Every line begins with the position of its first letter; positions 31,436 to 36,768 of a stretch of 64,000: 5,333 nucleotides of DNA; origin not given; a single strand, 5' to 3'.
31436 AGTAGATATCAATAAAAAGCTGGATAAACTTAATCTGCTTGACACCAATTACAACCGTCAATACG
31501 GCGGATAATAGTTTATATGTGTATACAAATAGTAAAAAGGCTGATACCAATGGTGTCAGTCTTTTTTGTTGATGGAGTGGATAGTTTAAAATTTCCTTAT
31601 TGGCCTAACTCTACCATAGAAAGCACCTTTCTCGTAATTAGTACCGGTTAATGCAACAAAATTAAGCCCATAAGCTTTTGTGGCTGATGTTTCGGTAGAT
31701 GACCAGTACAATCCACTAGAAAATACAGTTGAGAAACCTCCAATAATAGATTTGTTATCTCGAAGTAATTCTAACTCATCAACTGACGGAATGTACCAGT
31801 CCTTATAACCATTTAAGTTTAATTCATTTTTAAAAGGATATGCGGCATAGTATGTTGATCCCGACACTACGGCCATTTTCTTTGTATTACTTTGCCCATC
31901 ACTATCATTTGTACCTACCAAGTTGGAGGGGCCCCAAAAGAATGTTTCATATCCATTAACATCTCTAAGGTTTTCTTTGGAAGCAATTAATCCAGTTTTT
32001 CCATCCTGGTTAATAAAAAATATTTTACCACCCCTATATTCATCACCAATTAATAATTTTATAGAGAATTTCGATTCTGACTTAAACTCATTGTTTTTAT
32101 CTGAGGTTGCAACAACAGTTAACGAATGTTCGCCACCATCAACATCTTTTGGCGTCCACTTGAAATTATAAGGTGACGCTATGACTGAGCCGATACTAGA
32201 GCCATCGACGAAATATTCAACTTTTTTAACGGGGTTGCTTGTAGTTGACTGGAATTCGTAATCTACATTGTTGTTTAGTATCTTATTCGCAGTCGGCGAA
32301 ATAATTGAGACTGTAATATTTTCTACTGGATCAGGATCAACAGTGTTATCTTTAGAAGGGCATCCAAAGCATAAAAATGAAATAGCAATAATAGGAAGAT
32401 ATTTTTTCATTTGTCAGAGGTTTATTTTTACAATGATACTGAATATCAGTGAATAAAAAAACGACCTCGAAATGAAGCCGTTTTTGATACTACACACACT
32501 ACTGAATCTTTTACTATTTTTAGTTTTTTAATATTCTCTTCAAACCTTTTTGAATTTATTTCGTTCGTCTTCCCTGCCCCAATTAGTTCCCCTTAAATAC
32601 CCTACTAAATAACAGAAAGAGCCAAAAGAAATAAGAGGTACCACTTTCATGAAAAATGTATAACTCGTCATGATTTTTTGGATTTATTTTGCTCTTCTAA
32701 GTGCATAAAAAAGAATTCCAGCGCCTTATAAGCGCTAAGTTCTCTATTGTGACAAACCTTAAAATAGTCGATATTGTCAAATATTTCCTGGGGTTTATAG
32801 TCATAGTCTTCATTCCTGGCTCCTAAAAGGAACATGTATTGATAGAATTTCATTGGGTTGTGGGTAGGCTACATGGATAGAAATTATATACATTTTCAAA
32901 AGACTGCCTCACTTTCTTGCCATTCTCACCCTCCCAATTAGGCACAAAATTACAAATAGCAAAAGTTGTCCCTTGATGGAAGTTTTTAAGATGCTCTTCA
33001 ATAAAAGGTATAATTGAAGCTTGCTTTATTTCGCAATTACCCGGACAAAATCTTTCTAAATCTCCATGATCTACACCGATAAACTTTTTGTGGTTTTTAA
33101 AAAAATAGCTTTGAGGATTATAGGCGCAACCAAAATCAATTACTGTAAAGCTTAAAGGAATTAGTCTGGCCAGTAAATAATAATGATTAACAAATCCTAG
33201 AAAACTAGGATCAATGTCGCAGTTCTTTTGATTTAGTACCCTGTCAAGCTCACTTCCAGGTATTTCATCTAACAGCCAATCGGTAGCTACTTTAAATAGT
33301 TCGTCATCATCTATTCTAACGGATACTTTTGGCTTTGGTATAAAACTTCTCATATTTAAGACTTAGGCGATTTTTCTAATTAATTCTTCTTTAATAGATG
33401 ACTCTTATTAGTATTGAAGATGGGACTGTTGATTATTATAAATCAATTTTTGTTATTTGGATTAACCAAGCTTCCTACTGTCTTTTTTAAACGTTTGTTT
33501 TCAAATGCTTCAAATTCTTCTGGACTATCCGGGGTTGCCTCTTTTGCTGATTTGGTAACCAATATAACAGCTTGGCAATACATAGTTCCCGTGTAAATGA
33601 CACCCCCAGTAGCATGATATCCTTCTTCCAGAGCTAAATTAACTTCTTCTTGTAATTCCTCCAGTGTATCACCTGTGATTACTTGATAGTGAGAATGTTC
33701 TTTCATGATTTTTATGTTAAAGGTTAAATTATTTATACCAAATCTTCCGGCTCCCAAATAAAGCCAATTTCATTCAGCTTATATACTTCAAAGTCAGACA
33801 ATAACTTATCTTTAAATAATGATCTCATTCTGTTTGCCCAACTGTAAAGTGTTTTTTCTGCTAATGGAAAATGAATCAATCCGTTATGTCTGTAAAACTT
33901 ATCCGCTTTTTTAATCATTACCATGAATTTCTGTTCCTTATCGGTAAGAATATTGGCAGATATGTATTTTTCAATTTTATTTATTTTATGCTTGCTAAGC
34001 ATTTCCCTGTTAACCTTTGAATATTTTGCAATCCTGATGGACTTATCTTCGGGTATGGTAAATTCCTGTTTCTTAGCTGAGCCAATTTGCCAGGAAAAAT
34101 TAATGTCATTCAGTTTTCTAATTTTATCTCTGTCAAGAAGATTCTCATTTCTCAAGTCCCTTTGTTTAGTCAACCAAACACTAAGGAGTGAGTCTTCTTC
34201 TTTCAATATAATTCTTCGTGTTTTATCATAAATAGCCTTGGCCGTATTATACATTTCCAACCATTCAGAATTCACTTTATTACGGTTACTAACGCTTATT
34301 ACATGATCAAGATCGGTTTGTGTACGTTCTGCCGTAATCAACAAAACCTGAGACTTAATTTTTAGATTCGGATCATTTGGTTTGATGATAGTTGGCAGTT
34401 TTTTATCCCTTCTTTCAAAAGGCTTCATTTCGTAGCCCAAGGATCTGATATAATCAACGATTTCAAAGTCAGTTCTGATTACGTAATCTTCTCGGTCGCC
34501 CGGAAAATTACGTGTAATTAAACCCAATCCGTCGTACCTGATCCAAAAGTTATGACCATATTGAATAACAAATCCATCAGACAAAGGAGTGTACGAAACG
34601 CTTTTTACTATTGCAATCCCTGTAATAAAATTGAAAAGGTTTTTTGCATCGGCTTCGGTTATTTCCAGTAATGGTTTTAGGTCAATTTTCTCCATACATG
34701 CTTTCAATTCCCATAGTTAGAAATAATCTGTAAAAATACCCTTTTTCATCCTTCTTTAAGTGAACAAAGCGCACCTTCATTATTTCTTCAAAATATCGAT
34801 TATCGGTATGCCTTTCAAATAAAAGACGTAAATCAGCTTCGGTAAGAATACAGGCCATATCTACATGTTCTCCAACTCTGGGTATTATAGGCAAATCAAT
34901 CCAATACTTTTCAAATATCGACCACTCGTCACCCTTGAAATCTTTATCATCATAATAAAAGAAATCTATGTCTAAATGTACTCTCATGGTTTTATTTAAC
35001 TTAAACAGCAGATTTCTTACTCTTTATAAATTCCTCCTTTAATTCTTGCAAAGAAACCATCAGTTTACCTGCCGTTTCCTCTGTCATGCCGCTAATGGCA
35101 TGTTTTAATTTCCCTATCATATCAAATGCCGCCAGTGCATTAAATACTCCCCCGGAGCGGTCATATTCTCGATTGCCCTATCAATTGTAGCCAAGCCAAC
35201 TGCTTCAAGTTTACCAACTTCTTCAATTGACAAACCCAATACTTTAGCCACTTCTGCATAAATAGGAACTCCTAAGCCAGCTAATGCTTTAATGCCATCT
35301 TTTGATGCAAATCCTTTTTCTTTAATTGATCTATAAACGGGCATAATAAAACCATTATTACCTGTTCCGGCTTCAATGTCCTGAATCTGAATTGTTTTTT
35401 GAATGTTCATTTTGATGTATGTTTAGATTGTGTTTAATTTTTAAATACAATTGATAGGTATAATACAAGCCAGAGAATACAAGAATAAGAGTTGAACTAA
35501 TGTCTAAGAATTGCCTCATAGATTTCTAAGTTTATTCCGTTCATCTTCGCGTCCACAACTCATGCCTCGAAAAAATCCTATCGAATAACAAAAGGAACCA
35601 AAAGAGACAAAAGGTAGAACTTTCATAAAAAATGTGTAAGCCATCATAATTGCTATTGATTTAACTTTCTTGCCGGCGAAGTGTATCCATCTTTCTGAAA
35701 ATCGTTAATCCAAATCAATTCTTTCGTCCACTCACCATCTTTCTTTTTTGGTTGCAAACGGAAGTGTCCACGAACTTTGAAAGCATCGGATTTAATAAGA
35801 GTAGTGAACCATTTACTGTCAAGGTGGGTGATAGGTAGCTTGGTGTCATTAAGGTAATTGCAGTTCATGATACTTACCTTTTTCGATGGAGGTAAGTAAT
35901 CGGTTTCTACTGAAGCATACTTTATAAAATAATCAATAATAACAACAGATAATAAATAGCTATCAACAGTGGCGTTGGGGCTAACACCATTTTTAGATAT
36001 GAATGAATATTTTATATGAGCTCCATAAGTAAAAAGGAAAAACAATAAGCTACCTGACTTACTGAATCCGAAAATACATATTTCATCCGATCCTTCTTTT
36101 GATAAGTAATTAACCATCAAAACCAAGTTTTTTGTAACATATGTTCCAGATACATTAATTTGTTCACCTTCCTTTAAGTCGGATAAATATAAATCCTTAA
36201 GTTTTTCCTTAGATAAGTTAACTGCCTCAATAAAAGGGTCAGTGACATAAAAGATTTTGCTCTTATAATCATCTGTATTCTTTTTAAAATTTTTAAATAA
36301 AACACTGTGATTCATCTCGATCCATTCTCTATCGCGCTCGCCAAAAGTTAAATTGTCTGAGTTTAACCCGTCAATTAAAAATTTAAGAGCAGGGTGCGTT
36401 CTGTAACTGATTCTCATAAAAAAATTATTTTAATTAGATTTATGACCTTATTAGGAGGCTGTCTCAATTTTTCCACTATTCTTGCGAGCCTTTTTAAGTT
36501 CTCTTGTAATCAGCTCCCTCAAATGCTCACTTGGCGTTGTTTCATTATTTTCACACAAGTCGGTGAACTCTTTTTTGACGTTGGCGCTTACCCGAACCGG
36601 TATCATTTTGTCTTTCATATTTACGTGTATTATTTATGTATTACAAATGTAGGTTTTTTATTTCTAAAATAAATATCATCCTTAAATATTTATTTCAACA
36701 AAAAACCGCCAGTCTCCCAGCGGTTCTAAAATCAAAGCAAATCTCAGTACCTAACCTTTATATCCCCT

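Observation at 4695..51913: Eight copies of a 29-bp perfect-dyad element fused to Bacteroidota -7 boxes: one regulon across the whole element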

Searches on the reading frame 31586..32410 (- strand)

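Call 22: search_protein_families(library=pfam, proteins=[window:31586-32410:-], max_evalue=0.01)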
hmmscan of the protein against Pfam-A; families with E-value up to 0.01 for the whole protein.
window:31586-32410:- (274 aa): 2 families
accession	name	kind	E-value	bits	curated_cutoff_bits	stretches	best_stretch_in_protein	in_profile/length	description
PF17957.7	Big_7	-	7.4e-14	52.6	24.1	1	33-99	2-70/70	Bacterial Ig domain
PF07603.17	Lcl_C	-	2.4e-08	34.7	34.9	1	185-272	22-117/117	Lcl C-terminal domain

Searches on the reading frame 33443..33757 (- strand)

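Call 93: search_protein_families(library=pfam, proteins=[window:33443-33757:-], max_evalue=0.01)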
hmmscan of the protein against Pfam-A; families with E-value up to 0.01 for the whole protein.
window:33443-33757:- (104 aa): 1 family
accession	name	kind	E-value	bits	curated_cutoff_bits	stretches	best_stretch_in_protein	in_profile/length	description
PF08410.15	DUF1737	-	8e-05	22.9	24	1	23-65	3-51/53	Domain of unknown function (DUF1737)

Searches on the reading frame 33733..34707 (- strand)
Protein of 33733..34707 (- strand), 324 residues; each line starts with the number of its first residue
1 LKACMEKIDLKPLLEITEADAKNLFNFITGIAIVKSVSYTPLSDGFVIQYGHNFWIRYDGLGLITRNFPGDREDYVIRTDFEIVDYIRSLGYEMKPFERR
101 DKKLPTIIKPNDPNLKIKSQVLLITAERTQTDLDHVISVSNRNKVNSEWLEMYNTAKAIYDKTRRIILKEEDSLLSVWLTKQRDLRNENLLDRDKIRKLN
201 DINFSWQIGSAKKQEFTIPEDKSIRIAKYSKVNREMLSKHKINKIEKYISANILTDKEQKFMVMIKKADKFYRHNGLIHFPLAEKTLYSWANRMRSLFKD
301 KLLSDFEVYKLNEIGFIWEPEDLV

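Call 22: search_protein_families(library=pfam, proteins=[window:33733-34707:-], max_evalue=0.01)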
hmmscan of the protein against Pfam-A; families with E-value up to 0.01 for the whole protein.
window:33733-34707:- (324 aa): 2 families
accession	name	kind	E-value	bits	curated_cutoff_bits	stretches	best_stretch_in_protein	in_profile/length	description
PF03457.19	HA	-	5.4e-13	49.5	28.4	2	148-204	4-64/64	Helicase associated domain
PF22969.3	Ig_NUP210_2nd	-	0.0086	16.3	27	0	197-247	28-74/109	NUP210 Ig-like domain 2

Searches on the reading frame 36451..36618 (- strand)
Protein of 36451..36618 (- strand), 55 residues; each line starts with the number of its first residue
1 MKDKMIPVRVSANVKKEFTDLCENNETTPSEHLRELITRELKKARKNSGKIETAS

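Call 11: search_protein_families(library=pfam, proteins=[window:36451-36618:-], max_evalue=0.01)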
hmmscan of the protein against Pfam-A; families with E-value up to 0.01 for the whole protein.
window:36451-36618:- (55 aa): 1 family
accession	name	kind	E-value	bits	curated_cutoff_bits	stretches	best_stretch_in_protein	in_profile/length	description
PF10723.15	RepB-RCR_reg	-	0.0012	19.1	21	1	4-43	40-79/81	Replication regulatory protein RepB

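Call 12: search_protein_families(library=phrogs, proteins=[window:36451-36618:-], max_evalue=0.001)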
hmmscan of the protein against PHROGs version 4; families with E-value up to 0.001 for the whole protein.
window:36451-36618:- (55 aa): 0 families
